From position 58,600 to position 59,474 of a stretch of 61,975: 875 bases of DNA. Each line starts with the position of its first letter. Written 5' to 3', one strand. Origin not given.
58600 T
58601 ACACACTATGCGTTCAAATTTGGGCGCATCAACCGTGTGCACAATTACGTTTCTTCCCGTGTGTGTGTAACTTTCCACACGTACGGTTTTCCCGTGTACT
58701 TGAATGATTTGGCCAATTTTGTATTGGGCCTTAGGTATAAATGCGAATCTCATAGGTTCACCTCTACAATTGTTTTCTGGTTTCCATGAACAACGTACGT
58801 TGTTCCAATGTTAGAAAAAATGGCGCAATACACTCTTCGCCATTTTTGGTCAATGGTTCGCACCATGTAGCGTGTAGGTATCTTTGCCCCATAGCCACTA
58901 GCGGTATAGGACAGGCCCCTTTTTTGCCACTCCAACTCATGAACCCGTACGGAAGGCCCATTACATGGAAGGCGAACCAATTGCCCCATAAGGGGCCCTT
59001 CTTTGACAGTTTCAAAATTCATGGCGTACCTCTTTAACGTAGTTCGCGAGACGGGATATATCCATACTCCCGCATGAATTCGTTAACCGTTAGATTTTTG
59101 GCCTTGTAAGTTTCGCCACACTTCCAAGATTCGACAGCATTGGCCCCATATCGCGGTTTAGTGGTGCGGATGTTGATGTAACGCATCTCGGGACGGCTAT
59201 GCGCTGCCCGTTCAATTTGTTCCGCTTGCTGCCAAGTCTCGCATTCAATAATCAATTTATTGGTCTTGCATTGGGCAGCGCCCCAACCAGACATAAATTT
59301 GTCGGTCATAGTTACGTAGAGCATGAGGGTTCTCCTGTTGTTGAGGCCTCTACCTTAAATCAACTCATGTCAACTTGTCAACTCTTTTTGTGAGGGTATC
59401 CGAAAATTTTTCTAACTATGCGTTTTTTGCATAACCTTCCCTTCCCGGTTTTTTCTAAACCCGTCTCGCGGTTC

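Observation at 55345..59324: Inverted, AT-richer island of 17 small ORFs (48-158 aa) between terS and terL: candidate anti-defence/host-interaction arsenal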

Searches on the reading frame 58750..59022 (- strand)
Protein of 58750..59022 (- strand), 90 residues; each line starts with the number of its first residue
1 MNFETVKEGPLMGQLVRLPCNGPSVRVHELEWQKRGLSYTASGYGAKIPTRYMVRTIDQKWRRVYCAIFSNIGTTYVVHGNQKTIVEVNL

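Call 3: search_protein_families(library=pfam, proteins=[window:58750-59022:-], max_evalue=0.1)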
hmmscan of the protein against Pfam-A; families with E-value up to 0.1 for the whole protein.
window:58750-59022:- (90 aa): 0 families

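Call 6: search_protein_families(library=phrogs, proteins=[window:58750-59022:-], max_evalue=0.01)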
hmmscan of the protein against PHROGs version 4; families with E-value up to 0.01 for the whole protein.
window:58750-59022:- (90 aa): 1 family
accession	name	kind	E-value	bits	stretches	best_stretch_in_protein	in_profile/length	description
phrog_3436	-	unknown function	9.1e-16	58.8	1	27-82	31-86/90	-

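Call 34: search_protein_families(library=ncbifam, proteins=[window:58750-59022:-], max_evalue=0.1)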
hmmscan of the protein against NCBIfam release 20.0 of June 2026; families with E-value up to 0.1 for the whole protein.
window:58750-59022:- (90 aa): 1 family
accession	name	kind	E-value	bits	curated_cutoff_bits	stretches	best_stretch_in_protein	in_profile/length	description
NF010810.0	PRK14214.1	equivalog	0.032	15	132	1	50-78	77-105/118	fluoride efflux transporter CrcB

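Call 63: find_homologous_proteins(query=window:58750-59022:-, max_evalue=0.001)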
Query window:58750-59022:- (90 aa): 417 proteins with E <= 0.001 among 419 candidates; the best 120 are listed.
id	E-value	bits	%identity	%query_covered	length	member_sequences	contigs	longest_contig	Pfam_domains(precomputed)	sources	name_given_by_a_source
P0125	4.1e-53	195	98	99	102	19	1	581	-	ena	-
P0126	2.1e-51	190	96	99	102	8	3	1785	-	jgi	jgi:hypothetical protein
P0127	9.5e-49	181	90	99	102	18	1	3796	-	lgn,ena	-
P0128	7.0e-44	165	84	98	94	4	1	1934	-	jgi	jgi:hypothetical protein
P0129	1.8e-43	164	82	99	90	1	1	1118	-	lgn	-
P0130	4.0e-43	163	79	99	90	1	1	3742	-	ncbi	-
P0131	3.0e-42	160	81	99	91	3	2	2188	-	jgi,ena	jgi:hypothetical protein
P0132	7.8e-42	159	76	99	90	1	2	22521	-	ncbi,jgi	jgi:hypothetical protein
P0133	1.4e-41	158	81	98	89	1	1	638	-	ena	-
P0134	4.8e-41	156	76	100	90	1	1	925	-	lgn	-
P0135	1.5e-40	155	79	97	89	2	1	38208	-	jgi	jgi:hypothetical protein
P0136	2.2e-40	154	76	99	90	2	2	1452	-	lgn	-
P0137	3.0e-40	154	78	97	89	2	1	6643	-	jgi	-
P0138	4.6e-40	153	76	99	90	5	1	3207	-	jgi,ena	jgi:hypothetical protein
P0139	6.1e-40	153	76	99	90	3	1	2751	-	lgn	-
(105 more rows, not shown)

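Call 67: find_encoding_contigs(protein=P0135, flank=8000, max_places=2)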
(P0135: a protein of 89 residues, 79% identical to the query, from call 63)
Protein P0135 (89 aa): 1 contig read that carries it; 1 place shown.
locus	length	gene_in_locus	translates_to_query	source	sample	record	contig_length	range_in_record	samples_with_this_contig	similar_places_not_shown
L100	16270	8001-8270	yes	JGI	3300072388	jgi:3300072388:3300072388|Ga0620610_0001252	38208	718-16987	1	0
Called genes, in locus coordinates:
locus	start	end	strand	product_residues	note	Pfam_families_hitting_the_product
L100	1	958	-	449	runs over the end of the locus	PF05065:Phage_capsid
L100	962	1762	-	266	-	PF04586:Peptidase_S78 (weak)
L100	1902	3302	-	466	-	PF04860:Phage_portal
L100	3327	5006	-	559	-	PF03354:TerL_ATPase, PF03237:Terminase_6N (weak), PF20441:TerL_nuclease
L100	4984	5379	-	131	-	PF05119:Terminase_4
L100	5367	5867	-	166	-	PF13392:HNH_3, PF00847:AP2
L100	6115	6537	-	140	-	PF01844:HNH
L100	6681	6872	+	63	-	-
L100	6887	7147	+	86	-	-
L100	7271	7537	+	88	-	-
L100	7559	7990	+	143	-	-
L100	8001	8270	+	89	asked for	-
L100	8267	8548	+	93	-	-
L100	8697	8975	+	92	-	-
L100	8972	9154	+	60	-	-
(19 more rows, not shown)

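Call 68: find_encoding_contigs(protein=P0132, flank=8000, max_places=2)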
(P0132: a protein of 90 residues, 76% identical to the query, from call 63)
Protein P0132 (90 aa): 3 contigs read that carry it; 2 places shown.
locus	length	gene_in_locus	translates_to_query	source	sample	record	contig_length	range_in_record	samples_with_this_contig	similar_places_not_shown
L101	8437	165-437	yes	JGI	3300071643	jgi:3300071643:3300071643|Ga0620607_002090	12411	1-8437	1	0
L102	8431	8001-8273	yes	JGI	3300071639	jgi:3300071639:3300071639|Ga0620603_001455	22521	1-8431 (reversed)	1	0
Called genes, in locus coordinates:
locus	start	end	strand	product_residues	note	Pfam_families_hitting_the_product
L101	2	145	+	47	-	?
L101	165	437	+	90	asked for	-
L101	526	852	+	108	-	-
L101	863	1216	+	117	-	-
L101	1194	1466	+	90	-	-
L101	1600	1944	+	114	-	-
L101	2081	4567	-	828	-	PF09250:Prim-Pol, PF08707:PriCT_2, PF13148:DUF3987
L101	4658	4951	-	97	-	-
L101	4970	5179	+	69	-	-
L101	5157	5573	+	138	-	-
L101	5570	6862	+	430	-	PF10926:DUF2800, PF12705:PDDEXK_1 (weak)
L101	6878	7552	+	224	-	PF10991:Enc34_ssDNA-bd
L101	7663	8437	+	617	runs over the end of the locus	-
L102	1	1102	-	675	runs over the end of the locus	PF13385:Laminin_G_3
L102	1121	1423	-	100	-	-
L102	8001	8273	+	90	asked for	-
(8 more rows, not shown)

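Call 71: predict_structure(alignment_id=A2)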
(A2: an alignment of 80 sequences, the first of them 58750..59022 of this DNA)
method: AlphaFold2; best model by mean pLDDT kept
length: 90 residues; sequences in the alignment: 80
mean_pLDDT: 90.0   pTM: 0.76
mean pLDDT of the five models: 90.0, 88.4, 87.6, 85.4, 83.7
residues with pLDDT >= 90: 55; 70-90: 34; 50-70: 1; < 50: 0
segments of 3 or more residues with pLDDT < 50: none
pLDDT, mean of each block of 10 residues (from residue 1): 86 91 92 88 87 92 93 91 90
secondary structure, 60 per line:
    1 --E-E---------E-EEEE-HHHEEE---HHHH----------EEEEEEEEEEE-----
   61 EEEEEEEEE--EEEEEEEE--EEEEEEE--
elements in order: E17-20 E25-27 H31-34 E45-55 E61-69 E72-79 E82-88

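Call 73: fold_search(model_id=the predicted structure, library=pdb)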
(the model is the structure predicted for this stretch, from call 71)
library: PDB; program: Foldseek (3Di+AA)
matches with E <= 10: 191; with E <= 0.001: 0
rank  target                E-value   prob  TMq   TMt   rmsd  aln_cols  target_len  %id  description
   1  8h9j_H                2.3e-01  0.13  0.21  0.16  12.6        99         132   14  Human ATP synthase state2 subregion 3 (released 2023-05-31)
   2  9b0x_H                3.2e-01  0.14  0.23  0.18  12.0        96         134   11  Artemia franciscana ATP synthase state 2 (composite structure), pH 7.0 (released 2025-03-26)
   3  8rt6_v                1.0e+00  0.08  0.23  0.21  10.4        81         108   14  Conformation-A of the full-length outer membrane core complex (TrwH/VirB7, TrwF/VirB9, TrwE/VirB10CTD) from the fully- (released 2024-06-19)
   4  3hi2_B                1.3e+00  0.10  0.24  0.23   7.1        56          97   14  Structure of the N-terminal domain of the E. coli antitoxin MqsA (YgiT/b3021) in complex with the E. coli toxin MqsR ( (released 2010-01-12)
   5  8rt6_B                1.3e+00  0.06  0.22  0.12  10.5        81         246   14  Conformation-A of the full-length outer membrane core complex (TrwH/VirB7, TrwF/VirB9, TrwE/VirB10CTD) from the fully- (released 2024-06-19)
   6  4odl_A                1.4e+00  0.08  0.25  0.17  11.3        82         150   11  Structure of SlyD from Thermus thermophilus in complex with S2 peptide (released 2015-01-14)
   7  2kr7_MODEL_1_A        1.4e+00  0.07  0.22  0.15   9.9        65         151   15  solution structure of Helicobacter pylori SlyD (released 2010-12-15)
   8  3zw5_B                1.5e+00  0.06  0.21  0.17   8.0        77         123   10  Crystal structure of the human Glyoxalase domain-containing protein 5 (released 2011-08-10)
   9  4odm_A                1.5e+00  0.06  0.23  0.16  11.1        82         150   11  Structure of SlyD from Thermus thermophilus in complex with S2-W23A peptide (released 2015-01-14)
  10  2hqe_A                1.6e+00  0.13  0.26  0.14   6.3        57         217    5  Crystal structure of human P100 Tudor domain: Large fragment (released 2007-07-03)
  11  2o4x_A                1.6e+00  0.13  0.26  0.14   6.3        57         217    5  Crystal structure of human P100 tudor domain (released 2007-02-13)
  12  7oxj_A                1.8e+00  0.04  0.21  0.15  11.4        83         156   11  ttSlyD with M8A pseudo-wild-type S2 peptide (released 2022-03-16)
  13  7r68_MODEL_1_A        1.9e+00  0.03  0.19  0.19  11.7        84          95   11  Human obscurin Ig12 (released 2022-11-02)
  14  4odm_C                2.1e+00  0.04  0.22  0.16  11.0        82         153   12  Structure of SlyD from Thermus thermophilus in complex with S2-W23A peptide (released 2015-01-14)
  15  3ey8_B                2.3e+00  0.06  0.22  0.17  10.3        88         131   11  Structure from the mobile metagenome of V. Pseudocholerae. VPC_CASS1 (released 2009-01-13)
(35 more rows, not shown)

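Call 87: search_protein_families(library=padloc, proteins=[window:58750-59022:-], max_evalue=0.01)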
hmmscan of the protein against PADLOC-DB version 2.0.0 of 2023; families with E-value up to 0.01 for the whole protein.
window:58750-59022:- (90 aa): 0 families

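Call 100: search_solved_structures(query=A2, max_evalue=1)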
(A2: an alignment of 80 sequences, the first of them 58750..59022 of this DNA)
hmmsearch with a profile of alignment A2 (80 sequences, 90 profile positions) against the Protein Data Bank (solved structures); distinct sequences matched with E-value up to 1: 1.
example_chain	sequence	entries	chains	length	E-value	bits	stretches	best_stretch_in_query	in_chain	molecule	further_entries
4qvs_A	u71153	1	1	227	0.97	12.5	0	38-79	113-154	S-layer domain-containing protein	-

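Call 112: find_related_loci(query=A2, collection=viral_contigs, flank=8000)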
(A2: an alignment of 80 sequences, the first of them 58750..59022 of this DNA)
Query A2 (90 aa) in viral_contigs; peptide patterns used: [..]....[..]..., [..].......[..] (x = any residue, [..] = any of these).
254 stretches matched a pattern; 199 encode a relative of the query (tblastn E <= 1e-3); the best 80 are kept; 80 distinct loci.
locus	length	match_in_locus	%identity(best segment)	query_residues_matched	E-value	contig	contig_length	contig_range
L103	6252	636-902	100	1-89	1e-58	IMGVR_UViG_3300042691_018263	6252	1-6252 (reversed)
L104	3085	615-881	100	1-89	1e-58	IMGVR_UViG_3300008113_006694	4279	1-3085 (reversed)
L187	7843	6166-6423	77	3-88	3e-41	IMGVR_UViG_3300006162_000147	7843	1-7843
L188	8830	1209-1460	69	1-89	7e-38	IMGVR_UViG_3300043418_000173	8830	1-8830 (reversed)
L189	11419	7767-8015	68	1-87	2e-32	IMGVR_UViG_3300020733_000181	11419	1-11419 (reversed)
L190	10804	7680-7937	55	3-88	2e-29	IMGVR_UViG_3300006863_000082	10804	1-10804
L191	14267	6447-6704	55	3-88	2e-29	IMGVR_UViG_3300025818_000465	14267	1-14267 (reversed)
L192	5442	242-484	58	3-88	4e-28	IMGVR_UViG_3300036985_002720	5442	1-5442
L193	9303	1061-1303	58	3-88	2e-27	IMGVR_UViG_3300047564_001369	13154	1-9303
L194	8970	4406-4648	56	3-88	4e-27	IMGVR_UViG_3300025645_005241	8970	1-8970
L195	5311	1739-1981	57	3-88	2e-25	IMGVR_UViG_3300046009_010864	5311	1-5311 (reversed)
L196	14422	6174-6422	54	3-89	6e-25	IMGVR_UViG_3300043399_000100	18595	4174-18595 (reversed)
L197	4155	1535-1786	51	1-88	1e-23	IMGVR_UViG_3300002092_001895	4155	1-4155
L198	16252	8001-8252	51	1-88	1e-23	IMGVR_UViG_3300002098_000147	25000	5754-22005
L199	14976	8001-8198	58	22-88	2e-21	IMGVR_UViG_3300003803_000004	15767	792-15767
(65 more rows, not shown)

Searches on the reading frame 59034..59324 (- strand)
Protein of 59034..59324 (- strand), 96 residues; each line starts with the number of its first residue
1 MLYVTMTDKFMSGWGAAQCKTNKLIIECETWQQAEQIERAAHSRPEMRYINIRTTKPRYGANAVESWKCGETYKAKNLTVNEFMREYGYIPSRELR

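Call 3: search_protein_families(library=pfam, proteins=[window:59034-59324:-], max_evalue=0.1)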
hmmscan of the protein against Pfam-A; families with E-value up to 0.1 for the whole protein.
window:59034-59324:- (96 aa): 0 families

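Call 6: search_protein_families(library=phrogs, proteins=[window:59034-59324:-], max_evalue=0.01)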
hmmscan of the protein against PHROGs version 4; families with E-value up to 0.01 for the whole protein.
window:59034-59324:- (96 aa): 1 family
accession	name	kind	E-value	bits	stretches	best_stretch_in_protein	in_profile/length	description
phrog_5423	-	unknown function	5.1e-20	72.6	1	2-75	9-82/93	-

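Call 34: search_protein_families(library=ncbifam, proteins=[window:59034-59324:-], max_evalue=0.1)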
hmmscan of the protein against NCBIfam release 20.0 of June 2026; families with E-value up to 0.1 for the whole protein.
window:59034-59324:- (96 aa): 1 family
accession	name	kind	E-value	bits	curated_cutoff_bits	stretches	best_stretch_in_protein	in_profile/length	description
NF004345.0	PRK05728.1-1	equivalog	0.092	12.6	281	1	22-68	37-85/147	DNA polymerase III subunit chi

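Call 87: search_protein_families(library=padloc, proteins=[window:59034-59324:-], max_evalue=0.01)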
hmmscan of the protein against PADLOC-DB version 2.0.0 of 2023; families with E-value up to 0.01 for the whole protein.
window:59034-59324:- (96 aa): 0 families
